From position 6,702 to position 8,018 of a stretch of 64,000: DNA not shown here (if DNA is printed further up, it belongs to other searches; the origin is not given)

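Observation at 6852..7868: PurM-like (AIR-synthase-related) ATPase embedded in a lipid operon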

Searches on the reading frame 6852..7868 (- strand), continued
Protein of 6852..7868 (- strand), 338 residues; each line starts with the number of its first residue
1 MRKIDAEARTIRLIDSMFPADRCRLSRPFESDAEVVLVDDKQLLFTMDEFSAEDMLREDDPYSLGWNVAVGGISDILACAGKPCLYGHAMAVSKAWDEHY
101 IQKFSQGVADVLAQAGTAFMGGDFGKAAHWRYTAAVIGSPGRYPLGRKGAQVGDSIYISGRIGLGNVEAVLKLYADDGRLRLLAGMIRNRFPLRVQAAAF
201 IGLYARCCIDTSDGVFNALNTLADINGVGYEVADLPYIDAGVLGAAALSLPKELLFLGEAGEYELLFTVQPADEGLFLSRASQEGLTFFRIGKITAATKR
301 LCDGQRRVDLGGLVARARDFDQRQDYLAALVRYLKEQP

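Call 59: find_encoding_contigs(protein=P0275, flank=8000, max_places=1)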
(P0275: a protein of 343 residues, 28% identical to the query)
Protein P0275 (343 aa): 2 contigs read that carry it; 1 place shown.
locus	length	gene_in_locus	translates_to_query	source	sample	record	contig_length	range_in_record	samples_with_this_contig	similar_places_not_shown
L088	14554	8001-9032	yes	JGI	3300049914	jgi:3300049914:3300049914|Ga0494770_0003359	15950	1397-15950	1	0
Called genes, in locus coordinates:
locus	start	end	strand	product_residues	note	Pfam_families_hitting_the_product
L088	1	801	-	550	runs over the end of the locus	PF01268:FTHFS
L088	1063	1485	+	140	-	PF01842:ACT (faint)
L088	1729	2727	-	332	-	-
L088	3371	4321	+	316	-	PF01040:UbiA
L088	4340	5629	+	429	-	PF00724:Oxidored_FMN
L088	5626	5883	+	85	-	PF00550:PP-binding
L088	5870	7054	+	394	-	PF00155:Aminotran_1_2, PF01212:Beta_elim_lyase (weak)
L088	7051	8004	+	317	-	PF00781:DAGK_cat, PF19279:YegS_C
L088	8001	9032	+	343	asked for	PF00586:AIRS, PF02769:AIRS_C (weak)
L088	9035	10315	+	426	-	PF00109:ketoacyl-synt, PF00108:Thiolase_N (weak), PF02801:Ketoacyl-synt_C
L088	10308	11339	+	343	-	PF01073:3Beta_HSD, PF01370:Epimerase, PF02719:Polysacc_synt_2 (weak), PF05368:NmrA, PF07993:NAD_binding_4, PF13460:NAD_binding_10, PF16363:GDP_Man_Dehyd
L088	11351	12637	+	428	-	PF04055:Radical_SAM, PF13186:SPASM (weak)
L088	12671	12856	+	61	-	-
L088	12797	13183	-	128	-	PF00903:Glyoxalase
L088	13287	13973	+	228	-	PF01988:VIT1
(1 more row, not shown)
